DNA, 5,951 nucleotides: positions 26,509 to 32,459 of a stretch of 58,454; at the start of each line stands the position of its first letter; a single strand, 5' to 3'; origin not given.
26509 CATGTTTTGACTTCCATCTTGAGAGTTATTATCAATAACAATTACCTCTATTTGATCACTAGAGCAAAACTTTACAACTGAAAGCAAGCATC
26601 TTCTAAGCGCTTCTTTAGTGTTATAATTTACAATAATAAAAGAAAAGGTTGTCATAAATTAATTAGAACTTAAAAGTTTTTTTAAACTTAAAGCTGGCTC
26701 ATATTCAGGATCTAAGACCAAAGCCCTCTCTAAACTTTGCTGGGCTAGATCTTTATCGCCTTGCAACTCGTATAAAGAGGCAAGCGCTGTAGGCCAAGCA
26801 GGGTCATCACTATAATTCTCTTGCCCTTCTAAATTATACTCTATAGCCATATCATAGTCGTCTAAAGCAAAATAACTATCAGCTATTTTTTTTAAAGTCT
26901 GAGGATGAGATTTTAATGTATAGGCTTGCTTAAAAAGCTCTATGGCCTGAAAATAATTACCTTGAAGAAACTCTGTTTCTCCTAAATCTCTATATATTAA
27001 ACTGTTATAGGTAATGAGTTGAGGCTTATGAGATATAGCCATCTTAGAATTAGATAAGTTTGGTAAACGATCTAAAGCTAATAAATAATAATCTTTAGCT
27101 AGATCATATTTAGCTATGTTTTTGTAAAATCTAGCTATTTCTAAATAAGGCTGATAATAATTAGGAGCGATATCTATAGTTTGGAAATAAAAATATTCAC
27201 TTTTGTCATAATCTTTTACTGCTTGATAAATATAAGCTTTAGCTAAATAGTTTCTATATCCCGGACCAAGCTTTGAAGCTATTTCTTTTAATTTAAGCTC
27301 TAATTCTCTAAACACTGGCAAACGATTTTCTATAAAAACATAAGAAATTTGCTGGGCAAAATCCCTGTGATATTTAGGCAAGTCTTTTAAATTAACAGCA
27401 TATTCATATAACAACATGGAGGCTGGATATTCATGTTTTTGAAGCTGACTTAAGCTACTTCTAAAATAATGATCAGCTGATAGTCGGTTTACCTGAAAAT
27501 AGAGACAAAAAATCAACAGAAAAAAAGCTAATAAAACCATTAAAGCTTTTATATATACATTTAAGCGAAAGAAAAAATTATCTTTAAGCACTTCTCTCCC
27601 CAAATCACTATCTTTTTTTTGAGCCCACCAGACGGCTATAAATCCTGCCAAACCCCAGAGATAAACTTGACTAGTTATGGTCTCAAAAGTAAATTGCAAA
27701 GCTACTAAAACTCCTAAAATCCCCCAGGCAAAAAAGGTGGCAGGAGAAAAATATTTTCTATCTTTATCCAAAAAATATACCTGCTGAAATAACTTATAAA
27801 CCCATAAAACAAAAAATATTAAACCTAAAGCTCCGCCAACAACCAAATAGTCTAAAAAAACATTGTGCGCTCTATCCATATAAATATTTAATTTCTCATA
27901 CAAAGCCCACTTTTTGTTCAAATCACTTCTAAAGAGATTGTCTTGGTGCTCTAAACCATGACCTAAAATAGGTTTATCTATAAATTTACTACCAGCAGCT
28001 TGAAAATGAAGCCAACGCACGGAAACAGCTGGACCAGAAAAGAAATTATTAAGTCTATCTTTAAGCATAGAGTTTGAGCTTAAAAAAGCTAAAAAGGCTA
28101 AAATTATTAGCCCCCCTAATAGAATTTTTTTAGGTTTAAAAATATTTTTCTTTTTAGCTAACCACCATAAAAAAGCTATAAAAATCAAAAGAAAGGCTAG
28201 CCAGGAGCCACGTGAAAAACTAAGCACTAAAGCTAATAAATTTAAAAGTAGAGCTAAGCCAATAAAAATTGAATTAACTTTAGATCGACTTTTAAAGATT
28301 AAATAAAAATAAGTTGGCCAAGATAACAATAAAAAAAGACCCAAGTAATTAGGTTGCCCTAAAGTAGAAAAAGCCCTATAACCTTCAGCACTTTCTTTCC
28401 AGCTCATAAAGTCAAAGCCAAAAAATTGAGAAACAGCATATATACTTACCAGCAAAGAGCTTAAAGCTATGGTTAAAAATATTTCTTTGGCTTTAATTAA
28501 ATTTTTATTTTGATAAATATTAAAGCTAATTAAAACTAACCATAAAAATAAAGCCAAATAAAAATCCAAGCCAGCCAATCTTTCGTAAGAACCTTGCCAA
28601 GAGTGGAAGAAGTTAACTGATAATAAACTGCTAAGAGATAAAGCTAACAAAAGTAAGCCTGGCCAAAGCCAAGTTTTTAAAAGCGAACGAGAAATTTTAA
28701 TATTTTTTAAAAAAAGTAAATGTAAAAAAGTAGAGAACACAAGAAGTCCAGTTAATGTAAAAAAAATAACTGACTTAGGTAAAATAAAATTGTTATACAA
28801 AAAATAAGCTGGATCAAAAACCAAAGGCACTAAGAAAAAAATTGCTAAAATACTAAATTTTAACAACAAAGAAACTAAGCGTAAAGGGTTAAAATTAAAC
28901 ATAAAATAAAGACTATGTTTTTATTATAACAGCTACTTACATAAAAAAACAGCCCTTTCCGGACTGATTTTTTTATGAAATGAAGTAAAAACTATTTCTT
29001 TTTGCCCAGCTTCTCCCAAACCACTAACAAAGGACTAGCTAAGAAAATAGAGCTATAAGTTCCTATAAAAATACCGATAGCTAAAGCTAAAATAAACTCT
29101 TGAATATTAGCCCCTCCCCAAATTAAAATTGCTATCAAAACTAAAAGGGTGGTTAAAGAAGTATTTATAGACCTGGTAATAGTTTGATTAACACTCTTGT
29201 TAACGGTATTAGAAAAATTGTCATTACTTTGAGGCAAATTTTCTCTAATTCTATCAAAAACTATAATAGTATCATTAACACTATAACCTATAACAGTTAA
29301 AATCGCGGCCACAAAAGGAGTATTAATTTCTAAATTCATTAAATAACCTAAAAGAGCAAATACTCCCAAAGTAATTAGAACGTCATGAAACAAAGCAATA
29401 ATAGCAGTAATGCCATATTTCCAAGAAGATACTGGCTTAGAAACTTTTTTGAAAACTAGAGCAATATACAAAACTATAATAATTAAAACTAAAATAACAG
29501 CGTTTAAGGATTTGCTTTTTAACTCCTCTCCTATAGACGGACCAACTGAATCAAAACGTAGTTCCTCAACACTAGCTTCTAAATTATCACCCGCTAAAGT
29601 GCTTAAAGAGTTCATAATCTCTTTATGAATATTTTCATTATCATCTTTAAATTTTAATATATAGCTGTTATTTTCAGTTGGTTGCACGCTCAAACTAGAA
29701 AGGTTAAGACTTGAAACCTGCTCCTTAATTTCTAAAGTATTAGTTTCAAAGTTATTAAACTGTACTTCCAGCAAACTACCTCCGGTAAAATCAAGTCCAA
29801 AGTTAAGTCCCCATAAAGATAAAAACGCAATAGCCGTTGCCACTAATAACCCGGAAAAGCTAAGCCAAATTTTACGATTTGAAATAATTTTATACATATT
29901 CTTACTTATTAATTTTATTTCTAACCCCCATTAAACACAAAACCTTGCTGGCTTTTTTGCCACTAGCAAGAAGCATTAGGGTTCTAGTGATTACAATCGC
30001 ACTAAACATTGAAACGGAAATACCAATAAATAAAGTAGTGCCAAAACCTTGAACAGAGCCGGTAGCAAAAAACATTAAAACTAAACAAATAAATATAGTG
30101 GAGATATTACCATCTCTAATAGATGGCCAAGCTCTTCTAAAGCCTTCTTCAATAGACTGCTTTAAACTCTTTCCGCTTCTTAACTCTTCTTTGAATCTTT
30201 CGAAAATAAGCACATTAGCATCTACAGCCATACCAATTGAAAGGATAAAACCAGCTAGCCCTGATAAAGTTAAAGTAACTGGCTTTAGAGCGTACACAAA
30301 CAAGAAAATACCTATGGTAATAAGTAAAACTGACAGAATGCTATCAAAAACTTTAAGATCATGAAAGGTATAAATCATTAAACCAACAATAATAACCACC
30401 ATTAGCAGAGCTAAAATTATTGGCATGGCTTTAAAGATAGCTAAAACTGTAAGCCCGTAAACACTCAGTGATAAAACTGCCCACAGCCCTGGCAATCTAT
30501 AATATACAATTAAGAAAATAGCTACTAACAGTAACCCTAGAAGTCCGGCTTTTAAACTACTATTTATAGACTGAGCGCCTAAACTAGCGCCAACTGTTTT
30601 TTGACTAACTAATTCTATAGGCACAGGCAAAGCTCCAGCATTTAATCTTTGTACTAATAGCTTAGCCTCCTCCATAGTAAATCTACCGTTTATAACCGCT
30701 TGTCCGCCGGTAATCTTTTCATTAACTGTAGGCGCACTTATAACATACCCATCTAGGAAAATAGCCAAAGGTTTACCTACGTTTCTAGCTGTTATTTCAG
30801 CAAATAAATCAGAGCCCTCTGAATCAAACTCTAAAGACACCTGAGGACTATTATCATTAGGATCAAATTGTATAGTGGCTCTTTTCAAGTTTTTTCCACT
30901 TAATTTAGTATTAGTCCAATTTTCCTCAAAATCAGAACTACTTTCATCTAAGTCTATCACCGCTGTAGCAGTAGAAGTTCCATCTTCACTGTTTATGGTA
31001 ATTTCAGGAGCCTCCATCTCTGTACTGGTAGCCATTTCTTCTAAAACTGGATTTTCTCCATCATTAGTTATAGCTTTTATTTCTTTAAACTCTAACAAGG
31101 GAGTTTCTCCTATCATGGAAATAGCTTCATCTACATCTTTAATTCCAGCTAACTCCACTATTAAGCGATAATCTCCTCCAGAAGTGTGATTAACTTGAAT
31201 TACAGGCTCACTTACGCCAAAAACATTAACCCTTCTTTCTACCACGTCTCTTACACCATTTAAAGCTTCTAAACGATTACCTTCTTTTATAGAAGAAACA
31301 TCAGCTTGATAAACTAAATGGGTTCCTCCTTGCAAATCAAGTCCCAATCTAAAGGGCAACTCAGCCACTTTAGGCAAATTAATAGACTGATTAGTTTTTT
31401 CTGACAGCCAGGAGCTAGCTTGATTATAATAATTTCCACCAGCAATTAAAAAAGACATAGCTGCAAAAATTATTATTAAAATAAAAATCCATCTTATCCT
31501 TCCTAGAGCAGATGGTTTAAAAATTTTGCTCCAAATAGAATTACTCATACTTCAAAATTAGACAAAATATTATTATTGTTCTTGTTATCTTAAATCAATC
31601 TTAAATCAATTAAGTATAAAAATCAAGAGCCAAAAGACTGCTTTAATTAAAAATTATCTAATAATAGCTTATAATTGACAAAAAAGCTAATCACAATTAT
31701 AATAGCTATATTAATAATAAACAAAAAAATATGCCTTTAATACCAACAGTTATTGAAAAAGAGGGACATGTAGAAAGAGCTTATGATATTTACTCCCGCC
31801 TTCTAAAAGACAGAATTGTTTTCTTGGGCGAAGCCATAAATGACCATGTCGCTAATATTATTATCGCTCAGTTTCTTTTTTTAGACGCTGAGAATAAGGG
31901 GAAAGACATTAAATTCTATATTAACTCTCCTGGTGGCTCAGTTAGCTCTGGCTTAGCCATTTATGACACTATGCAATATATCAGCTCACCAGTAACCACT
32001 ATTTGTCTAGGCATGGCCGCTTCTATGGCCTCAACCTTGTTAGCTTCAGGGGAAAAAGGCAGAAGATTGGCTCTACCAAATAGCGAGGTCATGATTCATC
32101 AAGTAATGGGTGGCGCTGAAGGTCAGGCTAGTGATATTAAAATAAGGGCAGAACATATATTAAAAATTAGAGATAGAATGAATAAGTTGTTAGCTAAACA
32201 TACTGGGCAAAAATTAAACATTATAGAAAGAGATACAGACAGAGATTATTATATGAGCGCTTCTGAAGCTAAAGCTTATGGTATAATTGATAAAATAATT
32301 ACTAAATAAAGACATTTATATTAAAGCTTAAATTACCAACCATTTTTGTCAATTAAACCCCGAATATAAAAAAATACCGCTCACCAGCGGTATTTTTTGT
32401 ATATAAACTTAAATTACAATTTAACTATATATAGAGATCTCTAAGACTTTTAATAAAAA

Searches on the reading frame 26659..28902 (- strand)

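Call 7: search_protein_families(library=pfam, proteins=[window:26659-28902:-], max_evalue=0.001)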
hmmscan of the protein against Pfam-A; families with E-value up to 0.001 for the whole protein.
window:26659-28902:- (747 aa): 10 families
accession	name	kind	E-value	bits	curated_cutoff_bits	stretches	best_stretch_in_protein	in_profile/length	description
PF04932.20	Wzy_C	-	9.3e-21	74.6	31.7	1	216-365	1-149/149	O-Antigen ligase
PF00515.34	TPR_1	-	8e-11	41.7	27.8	0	707-734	7-34/34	Tetratricopeptide repeat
PF13181.12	TPR_8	-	4.4e-10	39.4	25.7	0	706-733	6-33/34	Tetratricopeptide repeat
PF07719.23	TPR_2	-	6.1e-09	35.8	27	0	706-734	6-34/34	Tetratricopeptide repeat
PF13424.12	TPR_12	-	9.2e-09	35.8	30.1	1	636-694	5-72/77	Tetratricopeptide repeat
PF13176.12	TPR_7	-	6.6e-07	29.4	27.9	0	705-732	3-32/36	Tetratricopeptide repeat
PF13428.12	TPR_14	-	0.00011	22.9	23.5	0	706-738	6-38/44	Tetratricopeptide repeat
PF14559.12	TPR_19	-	0.00025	21.7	25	0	646-710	3-68/68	Tetratricopeptide repeat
PF12895.13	ANAPC3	-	0.00091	19.9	27.2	0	640-688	29-77/82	Anaphase-promoting complex, cyclosome, subunit 3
PF06653.16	Claudin_3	-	0.001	19.5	28.7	1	113-183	65-134/163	Tight junction protein, Claudin-like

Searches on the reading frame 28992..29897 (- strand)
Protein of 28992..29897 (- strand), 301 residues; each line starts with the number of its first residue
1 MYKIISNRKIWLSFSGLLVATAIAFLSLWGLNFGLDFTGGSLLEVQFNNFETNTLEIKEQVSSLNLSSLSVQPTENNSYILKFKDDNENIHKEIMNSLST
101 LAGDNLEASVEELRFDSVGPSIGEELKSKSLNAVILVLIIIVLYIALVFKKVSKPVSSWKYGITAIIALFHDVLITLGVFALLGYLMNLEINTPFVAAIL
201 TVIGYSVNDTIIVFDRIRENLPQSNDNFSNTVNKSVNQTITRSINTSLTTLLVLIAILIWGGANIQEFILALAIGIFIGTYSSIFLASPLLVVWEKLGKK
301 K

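Call 7: search_protein_families(library=pfam, proteins=[window:28992-29897:-], max_evalue=0.001)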
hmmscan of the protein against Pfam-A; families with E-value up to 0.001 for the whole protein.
window:28992-29897:- (301 aa): 4 families
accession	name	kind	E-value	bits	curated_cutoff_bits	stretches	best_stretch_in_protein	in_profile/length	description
PF02355.23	SecD_SecF_C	-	2.2e-59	200.5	20.5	1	105-295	8-187/189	Protein export membrane protein SecD/SecF, C-terminal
PF07549.19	Sec_GG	-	1.9e-07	30.8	20.3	1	30-48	7-25/28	SecD/SecF GG Motif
PF12349.14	Sterol-sensing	-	0.00025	21.4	22.3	1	157-291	4-133/153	Sterol-sensing domain of SREBP cleavage-activation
PF00873.25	ACR_tran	-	0.00061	18.1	28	1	98-287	306-478/1021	AcrB/AcrD/AcrF family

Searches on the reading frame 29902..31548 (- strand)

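Call 7: search_protein_families(library=pfam, proteins=[window:29902-31548:-], max_evalue=0.001)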
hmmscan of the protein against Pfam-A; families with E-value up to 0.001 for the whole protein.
window:29902-31548:- (548 aa): 5 families
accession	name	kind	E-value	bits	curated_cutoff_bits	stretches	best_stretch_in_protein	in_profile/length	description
PF22599.2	SecDF_P1_head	-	1.6e-32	112.2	27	1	214-309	19-114/114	SecDF, P1 head subdomain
PF21760.3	SecD_1st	-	9.4e-16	57.5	27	1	99-157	4-58/60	Protein translocase subunit SecDF, P1 domain, N-terminal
PF02355.23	SecD_SecF_C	-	3.4e-10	40.1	20.5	1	376-527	36-185/189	Protein export membrane protein SecD/SecF, C-terminal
PF03176.21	MMPL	-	3.8e-07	29.8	20.5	1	398-531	171-305/333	MMPL family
PF07549.19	Sec_GG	-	7.9e-06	25.7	20.3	1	65-83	7-25/28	SecD/SecF GG Motif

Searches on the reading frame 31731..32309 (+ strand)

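Call 7: search_protein_families(library=pfam, proteins=[window:31731-32309:+], max_evalue=0.001)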
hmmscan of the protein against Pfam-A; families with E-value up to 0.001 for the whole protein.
window:31731-32309:+ (192 aa): 1 family
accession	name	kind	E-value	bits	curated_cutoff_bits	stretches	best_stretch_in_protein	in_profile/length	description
PF00574.28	CLP_protease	-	7.3e-81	270.8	20.2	1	15-191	4-180/182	Clp protease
